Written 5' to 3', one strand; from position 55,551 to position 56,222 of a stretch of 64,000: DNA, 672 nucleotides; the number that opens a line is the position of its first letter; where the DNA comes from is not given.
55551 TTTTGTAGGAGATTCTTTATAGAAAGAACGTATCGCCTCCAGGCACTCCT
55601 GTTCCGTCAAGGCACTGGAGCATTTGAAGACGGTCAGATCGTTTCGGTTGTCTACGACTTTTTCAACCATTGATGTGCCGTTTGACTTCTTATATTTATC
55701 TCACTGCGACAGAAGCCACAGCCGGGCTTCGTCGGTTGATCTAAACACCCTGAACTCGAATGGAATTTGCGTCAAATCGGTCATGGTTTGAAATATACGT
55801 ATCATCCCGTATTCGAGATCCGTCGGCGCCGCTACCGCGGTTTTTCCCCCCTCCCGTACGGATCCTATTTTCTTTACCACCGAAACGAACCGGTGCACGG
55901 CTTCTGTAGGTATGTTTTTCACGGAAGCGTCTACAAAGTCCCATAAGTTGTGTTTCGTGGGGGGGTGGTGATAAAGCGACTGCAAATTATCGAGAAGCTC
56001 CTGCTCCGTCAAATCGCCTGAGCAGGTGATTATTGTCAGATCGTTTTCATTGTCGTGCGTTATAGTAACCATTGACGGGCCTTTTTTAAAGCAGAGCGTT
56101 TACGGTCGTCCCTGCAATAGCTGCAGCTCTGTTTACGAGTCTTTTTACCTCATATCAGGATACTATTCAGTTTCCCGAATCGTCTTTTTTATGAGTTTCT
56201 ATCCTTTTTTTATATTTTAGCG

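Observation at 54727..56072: Tandem triplication of a ~120-aa STAS-like protein beside an R-M system, with no kinase or anti-sigma partner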

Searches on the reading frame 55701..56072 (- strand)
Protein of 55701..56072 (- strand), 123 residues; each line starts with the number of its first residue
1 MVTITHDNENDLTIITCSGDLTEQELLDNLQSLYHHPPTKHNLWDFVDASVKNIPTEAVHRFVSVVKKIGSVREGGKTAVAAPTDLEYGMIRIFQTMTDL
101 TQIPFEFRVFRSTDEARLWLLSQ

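Call 3: search_protein_families(library=pfam, proteins=[window:55704-56072:-], max_evalue=10)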
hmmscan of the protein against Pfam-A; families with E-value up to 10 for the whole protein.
seq(123 aa): 1 family
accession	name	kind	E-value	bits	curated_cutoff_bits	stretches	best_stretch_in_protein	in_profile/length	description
PF09491.16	RE_AlwI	-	0.11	11.9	23.1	1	81-111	301-331/441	AlwI restriction endonuclease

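Call 4: search_protein_families(library=ncbifam, proteins=[window:55704-56072:-], max_evalue=10)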
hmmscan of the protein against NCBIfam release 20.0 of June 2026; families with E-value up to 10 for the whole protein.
seq(123 aa): 0 families

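Call 6: find_homologous_proteins(query=window:55704-56072:-, max_evalue=0.001)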
Query seq(123 aa) (123 aa): 3 proteins with E <= 0.001 among 3 candidates.
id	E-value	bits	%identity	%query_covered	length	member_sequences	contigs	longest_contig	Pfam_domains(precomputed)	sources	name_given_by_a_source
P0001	1.3e-76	272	100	100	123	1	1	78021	-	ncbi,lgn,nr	ncbi:MAG: hypothetical protein JXQ30_09445 [Spirochaetes bacterium]|nr:hypothetical protein [Spiroch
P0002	1.7e-30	123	47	100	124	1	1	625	-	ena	-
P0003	9.3e-30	121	50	100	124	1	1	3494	-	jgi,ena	-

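Call 11: search_solved_structures(query=A2, max_evalue=10, show_alignments=2)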
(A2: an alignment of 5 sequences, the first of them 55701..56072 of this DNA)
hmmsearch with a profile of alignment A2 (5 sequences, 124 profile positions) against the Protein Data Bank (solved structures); distinct sequences matched with E-value up to 10: 1.
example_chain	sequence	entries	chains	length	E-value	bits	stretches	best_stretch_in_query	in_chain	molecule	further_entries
1qqr_A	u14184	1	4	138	1.5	12.1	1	20-51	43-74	STREPTOKINASE DOMAIN B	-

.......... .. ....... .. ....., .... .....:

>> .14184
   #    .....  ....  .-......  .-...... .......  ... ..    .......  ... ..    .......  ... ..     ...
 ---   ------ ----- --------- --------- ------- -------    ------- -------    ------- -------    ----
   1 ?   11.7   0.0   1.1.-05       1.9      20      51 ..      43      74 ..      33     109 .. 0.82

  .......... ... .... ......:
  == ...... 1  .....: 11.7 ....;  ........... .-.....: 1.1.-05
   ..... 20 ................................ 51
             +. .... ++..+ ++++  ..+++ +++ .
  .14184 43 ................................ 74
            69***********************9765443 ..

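Call 15: find_encoding_contigs(protein=P0003, flank=10000)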
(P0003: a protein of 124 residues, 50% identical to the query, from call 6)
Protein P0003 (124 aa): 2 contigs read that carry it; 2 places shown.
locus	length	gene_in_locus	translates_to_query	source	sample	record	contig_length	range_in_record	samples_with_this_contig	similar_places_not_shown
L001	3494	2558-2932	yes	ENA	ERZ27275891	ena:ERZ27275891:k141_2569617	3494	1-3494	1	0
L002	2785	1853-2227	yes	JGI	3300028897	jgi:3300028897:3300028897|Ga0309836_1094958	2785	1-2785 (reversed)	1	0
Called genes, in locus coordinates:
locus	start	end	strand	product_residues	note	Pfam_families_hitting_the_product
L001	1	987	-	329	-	?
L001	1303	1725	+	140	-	-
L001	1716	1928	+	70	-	PF19807:DUF6290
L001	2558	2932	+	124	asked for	-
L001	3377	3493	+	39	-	?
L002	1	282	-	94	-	?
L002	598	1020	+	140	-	-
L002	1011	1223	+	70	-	PF19807:DUF6290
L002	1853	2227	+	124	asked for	-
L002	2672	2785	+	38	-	?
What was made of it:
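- In L001 a toxin-antitoxin-like pair (DUF6290 plus a 140-aa protein) lies upstream (call 15).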

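Call 16: find_encoding_contigs(protein=P0002, flank=10000)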
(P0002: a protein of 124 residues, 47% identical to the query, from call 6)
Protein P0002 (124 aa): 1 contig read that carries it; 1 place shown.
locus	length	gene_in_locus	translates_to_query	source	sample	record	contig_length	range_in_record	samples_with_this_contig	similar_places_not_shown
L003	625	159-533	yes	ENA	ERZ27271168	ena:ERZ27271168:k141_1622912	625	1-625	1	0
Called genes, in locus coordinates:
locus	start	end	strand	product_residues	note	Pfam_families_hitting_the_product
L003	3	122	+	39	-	?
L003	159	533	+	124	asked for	-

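Call 19: predict_structure(alignment_id=A2)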
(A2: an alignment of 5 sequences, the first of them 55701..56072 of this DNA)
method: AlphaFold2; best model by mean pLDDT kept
length: 123 residues; sequences in the alignment: 5
mean_pLDDT: 81.1   pTM: 0.75
mean pLDDT of the five models: 81.1, 80.9, 79.7, 77.8, 77.6
residues with pLDDT >= 90: 17; 70-90: 99; 50-70: 7; < 50: 0
segments of 3 or more residues with pLDDT < 50: none
pLDDT, mean of each block of 10 residues (from residue 1): 87 89 81 69 89 75 77 81 79 73 81 91 81
secondary structure, 60 per line:
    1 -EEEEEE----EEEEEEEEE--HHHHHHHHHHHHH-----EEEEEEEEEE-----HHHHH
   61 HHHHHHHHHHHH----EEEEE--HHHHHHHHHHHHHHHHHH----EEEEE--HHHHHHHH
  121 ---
elements in order: E2-7 E12-20 H23-35 E41-50 H56-72 E77-81 H84-101 E106-110 H113-120

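Call 22: fold_search(model_id=the predicted structure, library=pdb)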
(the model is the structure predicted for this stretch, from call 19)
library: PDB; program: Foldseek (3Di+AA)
matches with E <= 10: 791; with E <= 0.001: 13
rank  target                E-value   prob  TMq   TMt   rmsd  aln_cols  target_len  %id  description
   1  2q3l_B                9.1e-06  1.00  0.63  0.64   3.8       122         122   16  CRYSTAL STRUCTURE OF AN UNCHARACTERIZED PROTEIN FROM DUF3478 FAMILY WITH A SPOIIAA-LIKE FOLD (SHEW_3102) FROM SHEWANEL (released 2007-06-12)
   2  2q3l_A                2.0e-05  1.00  0.64  0.62   3.8       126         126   17  CRYSTAL STRUCTURE OF AN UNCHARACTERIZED PROTEIN FROM DUF3478 FAMILY WITH A SPOIIAA-LIKE FOLD (SHEW_3102) FROM SHEWANEL (released 2007-06-12)
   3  1thn_B                5.8e-05  1.00  0.60  0.63   4.1       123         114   20  Crystal Structures of the ADP and ATP bound forms of the Bacillus Anti-sigma factor SpoIIAB in complex with the Anti-a (released 2004-06-15)
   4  8ih8_B                9.1e-05  1.00  0.64  0.66   3.4       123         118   17  anti-sigmaF factor and Anti-sigmaF factor antagonist complex(usfx-RsfB) (released 2024-02-28)
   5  1h4y_A                1.2e-04  1.00  0.56  0.59   4.3       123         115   13  Structure of the Anti-Sigma Factor Antagonist SpoIIAA in its Unphosphorylated Form (released 2001-07-06)
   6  1th8_B                2.1e-04  1.00  0.54  0.57   4.9       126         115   19  Crystal Structures of the ADP and ATP bound forms of the Bacillus Anti-sigma factor SpoIIAB in complex with the Anti-a (released 2004-06-15)
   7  1h4z                  2.9e-04  1.00  0.59  0.65   3.4       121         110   13  Structure of the Anti-Sigma Factor Antagonist SpoIIAA in its Unphosphorylated Form (released 2001-07-06)
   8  4hyl_B                3.1e-04  1.00  0.59  0.62   4.3       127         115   17  The crystal structure of an anti-sigma-factor antagonist from Haliangium ochraceum DSM 14365 (released 2012-11-28)
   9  4hyl_A                4.2e-04  1.00  0.63  0.67   3.8       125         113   17  The crystal structure of an anti-sigma-factor antagonist from Haliangium ochraceum DSM 14365 (released 2012-11-28)
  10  1vc1_A                4.2e-04  1.00  0.55  0.60   4.2       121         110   21  Crystal structure of the TM1442 protein from Thermotoga maritima, a homolog of the Bacillus subtilis general stress re (released 2004-09-28)
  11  1tid_B                4.8e-04  1.00  0.58  0.60   4.2       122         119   18  Crystal Structures of the ADP and ATP bound forms of the Bacillus Anti-sigma factor SpoIIAB in complex with the Anti-a (released 2004-06-15)
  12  1til_B                5.2e-04  1.00  0.61  0.63   4.0       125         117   18  Crystal Structures of the ADP and ATP bound forms of the Bacillus Anti-sigma factor SpoIIAB in complex with the Anti-a (released 2004-06-15)
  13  6m36_H                7.6e-04  1.00  0.56  0.66   3.8       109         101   12  The crystal structure of B. subtilis RsbV/RsbW complex in the monoclinic crystal form (released 2020-07-15)
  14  8ih8_A                1.5e-03  1.00  0.63  0.66   3.6       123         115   15  anti-sigmaF factor and Anti-sigmaF factor antagonist complex(usfx-RsfB) (released 2024-02-28)
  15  2ook_B                1.6e-03  1.00  0.57  0.57   5.0       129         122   15  Crystal structure of a protein with unknown function (YP_749275.1) from Shewanella Frigidimarina NCIMB 400 at 1.80 A r (released 2007-02-06)
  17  2ook_A                2.9e-03  1.00  0.58  0.58   4.6       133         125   15  Crystal structure of a protein with unknown function (YP_749275.1) from Shewanella Frigidimarina NCIMB 400 at 1.80 A r (released 2007-02-06)
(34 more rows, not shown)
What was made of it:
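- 55701..56072 (-): Gene A (JXQ30_09445), 123 aa, SpoIIAA-like fold, 'A-type' member of the GGKTA subfamily. AF2 model pLDDT 81 with STAS-fold hits (calls 19, 22).
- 2q3l is the top structural hit for the gene A model (call 22).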

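Call 23: search_protein_representatives(alignment_id=A2)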
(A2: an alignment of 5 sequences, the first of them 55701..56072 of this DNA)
Query: 5 sequences, 124 profile positions. Proteins with E-value up to 0.001 (for the whole library): 4130; up to 1e-10: 1040; up to 1e-30: 10. The best 150 are listed.
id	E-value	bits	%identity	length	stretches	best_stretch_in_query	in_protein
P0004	1.8e-49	183.1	-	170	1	1-122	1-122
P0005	7.8e-49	181.1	-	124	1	1-124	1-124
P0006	2.7e-47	176.1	-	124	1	1-123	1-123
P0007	7.3e-44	165.0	-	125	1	1-123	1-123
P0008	9.8e-39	148.4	-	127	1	1-123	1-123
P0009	2.1e-37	144.1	-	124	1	1-123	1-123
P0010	1.2e-35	138.4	-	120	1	1-120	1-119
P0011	1.5e-35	138.1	-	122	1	1-122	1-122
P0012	6.1e-35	136.2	-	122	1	1-122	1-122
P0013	7.0e-31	123.0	-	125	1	1-124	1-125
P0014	4.5e-30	120.4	-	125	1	1-120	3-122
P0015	3.0e-29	117.8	-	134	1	2-120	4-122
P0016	3.4e-29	117.6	-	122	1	1-120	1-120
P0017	3.8e-29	117.5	-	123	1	1-120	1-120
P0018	6.0e-29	116.8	-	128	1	2-122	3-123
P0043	2.5e-26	108.3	-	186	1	2-120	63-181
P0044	2.7e-26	108.2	-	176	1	2-120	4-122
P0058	1.4e-25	105.9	-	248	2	2-122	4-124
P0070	3.4e-25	104.7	-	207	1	2-120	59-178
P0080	8.2e-25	103.4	-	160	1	4-120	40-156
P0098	4.9e-24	100.9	-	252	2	2-120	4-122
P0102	6.2e-24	100.6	-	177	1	12-120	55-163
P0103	6.5e-24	100.5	-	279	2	2-120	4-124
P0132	4.5e-23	97.8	-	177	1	6-122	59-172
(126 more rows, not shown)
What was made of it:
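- Family size: 4130 representatives at E<=1e-3 and 1040 at E<=1e-10, nearly all ~125 aa single-domain (call 23).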

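Call 26: search_protein_families(library=pfam, alignment_id=A3, max_evalue=0.01)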
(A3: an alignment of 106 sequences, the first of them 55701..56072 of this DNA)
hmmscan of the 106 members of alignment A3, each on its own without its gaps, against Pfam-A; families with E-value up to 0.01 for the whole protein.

A. member 1, window:55701-56072:- (123 aa): 0 families

B. families by the number of members that match (of 106 scanned): 5 families
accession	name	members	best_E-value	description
PF11964.13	SpoIIAA-like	44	1.5e-06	SpoIIAA-like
PF25056.1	DUF7793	5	0.0007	Domain of unknown function (DUF7793)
PF19997.5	ivWA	1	0.0077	vWA domain found in the FtsH ternary systems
PF13489.12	Methyltransf_23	1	0.0081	Methyltransferase domain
PF06730.16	FAM92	1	0.009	FAM92 protein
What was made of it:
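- PF11964 is the only sequence family reached (call 26).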

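Call 27: search_solved_structures(query=A3, max_evalue=10, show_alignments=3)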
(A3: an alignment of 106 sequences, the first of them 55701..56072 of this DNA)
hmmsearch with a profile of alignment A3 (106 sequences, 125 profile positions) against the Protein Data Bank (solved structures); distinct sequences matched with E-value up to 10: 6.
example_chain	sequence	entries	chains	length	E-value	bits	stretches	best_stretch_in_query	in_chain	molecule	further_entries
1yzy_A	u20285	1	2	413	0.27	14.5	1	68-110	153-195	Hypothetical protein HI1011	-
9d2f_L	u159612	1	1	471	0.74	13.1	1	70-103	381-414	Tetratricopeptide repeat protein 29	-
2q2q_A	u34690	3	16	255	1.7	11.9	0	51-105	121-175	Beta-D-hydroxybutyrate dehydrogenase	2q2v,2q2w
4uz2_A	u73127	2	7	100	1.8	11.8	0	76-100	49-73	CELL WALL-BINDING ENDOPEPTIDASE-RELATED PROTEIN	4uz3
6od8_A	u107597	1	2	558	3.5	10.9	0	52-100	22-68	Putative aspartyl-tRNA synthetase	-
5gnc_A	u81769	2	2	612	4.2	10.6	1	42-122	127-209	Avh146 | RxLR effector protein PSR2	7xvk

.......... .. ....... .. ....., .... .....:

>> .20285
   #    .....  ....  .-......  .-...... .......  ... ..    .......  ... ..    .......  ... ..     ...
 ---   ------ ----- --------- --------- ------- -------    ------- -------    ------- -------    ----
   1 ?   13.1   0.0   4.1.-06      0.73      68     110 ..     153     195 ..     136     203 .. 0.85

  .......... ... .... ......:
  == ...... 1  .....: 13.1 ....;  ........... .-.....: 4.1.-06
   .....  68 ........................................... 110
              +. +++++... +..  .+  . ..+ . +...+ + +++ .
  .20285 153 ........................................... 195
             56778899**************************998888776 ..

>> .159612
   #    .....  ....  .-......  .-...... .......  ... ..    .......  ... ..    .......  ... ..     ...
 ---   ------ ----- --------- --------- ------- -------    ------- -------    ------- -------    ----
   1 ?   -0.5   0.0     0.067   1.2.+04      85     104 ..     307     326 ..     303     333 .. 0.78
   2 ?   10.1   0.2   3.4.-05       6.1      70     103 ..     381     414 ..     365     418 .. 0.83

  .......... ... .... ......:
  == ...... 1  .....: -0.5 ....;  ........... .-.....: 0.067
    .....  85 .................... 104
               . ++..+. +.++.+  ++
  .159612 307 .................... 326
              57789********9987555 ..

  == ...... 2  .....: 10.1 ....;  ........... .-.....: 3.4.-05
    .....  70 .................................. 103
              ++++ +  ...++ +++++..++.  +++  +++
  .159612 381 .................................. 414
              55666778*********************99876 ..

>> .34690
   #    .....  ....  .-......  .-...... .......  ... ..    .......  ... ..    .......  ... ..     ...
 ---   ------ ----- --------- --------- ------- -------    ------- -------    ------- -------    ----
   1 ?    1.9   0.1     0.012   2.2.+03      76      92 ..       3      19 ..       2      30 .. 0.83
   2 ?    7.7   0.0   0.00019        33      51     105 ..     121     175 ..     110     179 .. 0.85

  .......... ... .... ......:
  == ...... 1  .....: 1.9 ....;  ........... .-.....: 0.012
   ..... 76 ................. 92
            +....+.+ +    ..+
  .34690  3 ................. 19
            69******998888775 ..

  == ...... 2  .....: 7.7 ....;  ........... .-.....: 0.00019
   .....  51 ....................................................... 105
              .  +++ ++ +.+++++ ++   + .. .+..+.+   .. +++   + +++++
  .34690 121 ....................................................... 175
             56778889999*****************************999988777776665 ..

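Call 28: find_homologous_proteins(query=A3, max_evalue=0.00001)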
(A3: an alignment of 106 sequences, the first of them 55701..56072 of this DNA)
Query A3 (106 sequences) (123 aa, profile of the alignment): 47 proteins with E <= 0.00001 among 1811 candidates.
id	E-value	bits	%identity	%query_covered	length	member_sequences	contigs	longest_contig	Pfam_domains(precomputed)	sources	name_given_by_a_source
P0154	2.5e-44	168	52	100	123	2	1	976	-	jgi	jgi:hypothetical protein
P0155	2.8e-44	168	50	100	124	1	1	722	-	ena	-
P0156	2.8e-44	168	54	100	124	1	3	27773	-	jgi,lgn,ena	-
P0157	5.2e-44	167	48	100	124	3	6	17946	-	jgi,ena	jgi:hypothetical protein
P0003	1.2e-43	166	50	100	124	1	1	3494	-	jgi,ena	-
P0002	1.2e-43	166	47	100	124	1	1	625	-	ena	-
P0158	1.2e-42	163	52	100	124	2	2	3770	-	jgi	jgi:hypothetical protein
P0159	2.2e-42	162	50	100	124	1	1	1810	-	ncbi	-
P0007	5.3e-42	161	46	100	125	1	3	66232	-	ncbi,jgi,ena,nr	ncbi:MAG TPA: hypothetical protein VMZ05_07485 [Spirochaetota bacterium]|nr:hypothetical protein [Sp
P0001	9.5e-41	157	100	100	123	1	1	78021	-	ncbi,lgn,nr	ncbi:MAG: hypothetical protein JXQ30_09445 [Spirochaetes bacterium]|nr:hypothetical protein [Spiroch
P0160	2.8e-40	155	49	100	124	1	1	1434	-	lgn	-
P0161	2.9e-40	155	39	100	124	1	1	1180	PF11964.14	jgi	jgi:hypothetical protein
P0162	3.7e-40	155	52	100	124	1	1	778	-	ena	-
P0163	4.4e-40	154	41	94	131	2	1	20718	-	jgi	-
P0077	7.4e-39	150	31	93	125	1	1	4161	-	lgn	-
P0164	1.2e-36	143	35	99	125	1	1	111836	-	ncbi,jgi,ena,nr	ncbi:MAG: hypothetical protein C0608_00895 [Deltaproteobacteria bacterium]|nr:MAG: hypothetical prot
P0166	3.3e-32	129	40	92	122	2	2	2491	-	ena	-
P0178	2.6e-16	78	31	93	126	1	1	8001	PF11964.14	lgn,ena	-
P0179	5.3e-15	73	28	97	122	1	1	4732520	PF11964.14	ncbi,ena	-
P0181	3.1e-14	71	27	97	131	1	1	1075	PF11964.14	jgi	jgi:hypothetical protein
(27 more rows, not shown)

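Call 29: find_encoding_contigs(protein=P0007, flank=8000, max_places=2)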
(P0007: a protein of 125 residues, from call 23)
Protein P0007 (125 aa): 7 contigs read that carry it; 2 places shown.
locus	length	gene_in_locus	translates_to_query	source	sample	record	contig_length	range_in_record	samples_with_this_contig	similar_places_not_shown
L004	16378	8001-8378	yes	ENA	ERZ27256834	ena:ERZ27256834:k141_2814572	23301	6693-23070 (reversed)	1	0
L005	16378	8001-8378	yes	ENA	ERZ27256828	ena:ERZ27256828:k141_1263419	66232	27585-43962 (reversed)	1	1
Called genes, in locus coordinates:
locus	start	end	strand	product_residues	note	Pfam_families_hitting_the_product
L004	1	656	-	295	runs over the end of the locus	?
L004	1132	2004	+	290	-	PF00005:ABC_tran, PF02463:SMC_N, PF13555:AAA_29 (weak), PF13401:AAA_22 (weak), PF13304:AAA_21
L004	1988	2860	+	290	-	PF13555:AAA_29 (faint), PF00005:ABC_tran, PF13304:AAA_21 (weak)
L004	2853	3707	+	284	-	PF02361:CbiQ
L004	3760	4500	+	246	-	PF12822:ECF_trnsprt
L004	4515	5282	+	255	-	PF03309:Pan_kinase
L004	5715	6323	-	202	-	-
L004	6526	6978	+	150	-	-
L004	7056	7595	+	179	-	-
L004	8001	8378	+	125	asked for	-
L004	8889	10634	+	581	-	PF20446:ABC_N, PF09818:ABC_ATPase, PF21117:MRB1590_C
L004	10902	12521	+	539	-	PF00989:PAS, PF08448:PAS_4, PF13188:PAS_8 (faint), PF13426:PAS_9, PF13426:PAS_9 (weak), PF00989:PAS, PF13426:PAS_9 (weak), PF00990:GGDEF, +2 more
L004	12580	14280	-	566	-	-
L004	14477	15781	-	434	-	-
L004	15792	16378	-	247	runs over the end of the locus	PF17131:TP_0789-like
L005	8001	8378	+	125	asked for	-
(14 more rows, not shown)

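Call 30: find_encoding_contigs(protein=P0156, flank=8000, max_places=2)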
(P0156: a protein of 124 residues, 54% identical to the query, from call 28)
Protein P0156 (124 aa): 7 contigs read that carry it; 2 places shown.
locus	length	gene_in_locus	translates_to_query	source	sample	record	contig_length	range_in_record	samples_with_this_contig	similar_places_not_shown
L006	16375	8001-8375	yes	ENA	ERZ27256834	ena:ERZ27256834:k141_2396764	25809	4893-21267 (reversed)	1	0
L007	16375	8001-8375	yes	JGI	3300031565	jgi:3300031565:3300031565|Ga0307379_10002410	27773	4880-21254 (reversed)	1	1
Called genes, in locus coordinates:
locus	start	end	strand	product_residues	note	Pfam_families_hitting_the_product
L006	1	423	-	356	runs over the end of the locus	PF01208:URO-D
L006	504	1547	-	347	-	PF08240:ADH_N, PF16912:Glu_dehyd_C, PF00107:ADH_zinc_N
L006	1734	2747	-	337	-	PF02733:Dak1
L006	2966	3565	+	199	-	-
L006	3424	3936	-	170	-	PF00180:Iso_dh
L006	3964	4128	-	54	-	-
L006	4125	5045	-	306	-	PF03109:ABC1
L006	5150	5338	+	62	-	-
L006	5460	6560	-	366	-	-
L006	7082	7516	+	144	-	-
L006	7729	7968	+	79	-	-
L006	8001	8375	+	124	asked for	-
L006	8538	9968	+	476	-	-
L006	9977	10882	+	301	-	PF02086:MethyltransfD12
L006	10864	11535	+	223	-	PF00565:SNase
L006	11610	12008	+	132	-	PF05154:TM2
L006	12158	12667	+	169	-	-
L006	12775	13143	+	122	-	-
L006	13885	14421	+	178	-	PF12728:HTH_17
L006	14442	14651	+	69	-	-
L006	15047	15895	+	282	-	-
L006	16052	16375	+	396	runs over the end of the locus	PF13271:DUF4062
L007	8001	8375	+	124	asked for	-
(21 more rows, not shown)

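Call 31: find_encoding_contigs(protein=P0164, flank=8000, max_places=2)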
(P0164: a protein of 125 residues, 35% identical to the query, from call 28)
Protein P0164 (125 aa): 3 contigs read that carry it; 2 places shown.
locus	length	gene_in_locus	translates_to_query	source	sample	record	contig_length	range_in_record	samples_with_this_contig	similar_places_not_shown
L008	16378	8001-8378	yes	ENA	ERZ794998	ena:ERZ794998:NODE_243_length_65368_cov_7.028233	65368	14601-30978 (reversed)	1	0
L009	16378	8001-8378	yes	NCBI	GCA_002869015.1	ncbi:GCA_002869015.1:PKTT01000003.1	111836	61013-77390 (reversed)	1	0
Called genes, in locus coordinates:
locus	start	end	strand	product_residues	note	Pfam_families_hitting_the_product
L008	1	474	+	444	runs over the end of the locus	PF01435:Peptidase_M48, PF13428:TPR_14 (faint), PF07719:TPR_2 (faint), PF13432:TPR_16 (faint)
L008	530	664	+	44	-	PF07295:DUF1451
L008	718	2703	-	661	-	PF05170:AsmA, PF05359:DUF748, PF13116:YhdP (weak)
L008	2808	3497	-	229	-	-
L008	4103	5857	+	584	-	PF07519:Tannase, PF00326:Peptidase_S9 (faint)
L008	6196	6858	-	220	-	PF01841:Transglut_core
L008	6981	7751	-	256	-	PF00023:Ank (faint), PF13606:Ank_3 (faint), PF13637:Ank_4 (weak), PF12796:Ank_2, PF13857:Ank_5 (weak)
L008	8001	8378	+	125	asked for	-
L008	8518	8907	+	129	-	-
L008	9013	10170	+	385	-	PF12704:MacB_PCD, PF02687:FtsX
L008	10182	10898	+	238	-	PF00005:ABC_tran, PF02463:SMC_N (faint)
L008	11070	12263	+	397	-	PF02353:CMAS, PF05175:MTS (weak), PF13489:Methyltransf_23, PF01728:FtsJ (weak), PF08241:Methyltransf_11, PF08242:Methyltransf_12, PF13649:Methyltransf_25, PF13847:Methyltransf_31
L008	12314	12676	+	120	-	-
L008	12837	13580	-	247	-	PF09997:DUF2238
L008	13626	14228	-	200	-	PF00462:Glutaredoxin, PF13417:GST_N_3 (weak), PF13409:GST_N_2 (weak)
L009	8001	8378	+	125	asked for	-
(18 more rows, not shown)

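Call 34: find_encoding_contigs(protein=P0166, flank=8000, max_places=3)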
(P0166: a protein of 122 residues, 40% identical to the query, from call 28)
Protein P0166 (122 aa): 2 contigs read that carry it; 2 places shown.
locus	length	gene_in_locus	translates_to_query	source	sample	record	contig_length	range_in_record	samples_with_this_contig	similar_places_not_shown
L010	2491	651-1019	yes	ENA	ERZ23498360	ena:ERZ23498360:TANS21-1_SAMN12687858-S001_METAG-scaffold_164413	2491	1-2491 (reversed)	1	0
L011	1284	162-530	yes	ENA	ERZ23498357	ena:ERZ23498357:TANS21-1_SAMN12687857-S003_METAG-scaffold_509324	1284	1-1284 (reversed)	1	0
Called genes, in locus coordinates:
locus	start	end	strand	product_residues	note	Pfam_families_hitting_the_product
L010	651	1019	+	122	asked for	-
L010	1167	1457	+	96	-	PF00076:RRM_1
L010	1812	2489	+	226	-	?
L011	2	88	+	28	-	?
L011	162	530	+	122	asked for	-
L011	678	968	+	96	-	PF00076:RRM_1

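Call 36: find_related_loci(query=A2, collection=genome_contigs, flank=8000)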
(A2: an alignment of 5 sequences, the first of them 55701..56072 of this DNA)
Query A2 (123 aa) in genome_contigs; peptide patterns used: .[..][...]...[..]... (x = any residue, [..] = any of these).
19 stretches matched a pattern; 4 encode a relative of the query (tblastn E <= 1e-3); 4 distinct loci.
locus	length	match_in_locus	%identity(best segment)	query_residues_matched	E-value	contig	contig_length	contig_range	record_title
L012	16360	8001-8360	32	1-120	2e-19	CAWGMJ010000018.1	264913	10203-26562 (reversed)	MAG: uncultured delta proteobacterium isolate MFD03899.bin.2.100 genome assembly, contig: contig_5929, whole genome shot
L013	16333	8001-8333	33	10-120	4e-19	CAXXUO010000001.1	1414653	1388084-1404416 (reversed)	MAG: Syntrophorhabdaceae bacterium isolate 6831fd23-1f57-49eb-9a26-2df77529d792 genome assembly, contig: contig_1, whole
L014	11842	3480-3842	33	1-120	2e-18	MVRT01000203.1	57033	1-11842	MAG: Syntrophorhabdus sp. PtaU1.Bin153 A4E65_contig000203, whole genome shotgun sequence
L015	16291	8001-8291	30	25-120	7e-9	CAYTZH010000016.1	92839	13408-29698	MAG TPA_asm: uncultured Spirochaetales bacterium isolate SRP128890_co1_152 genome assembly, contig: NODE_364_length_9283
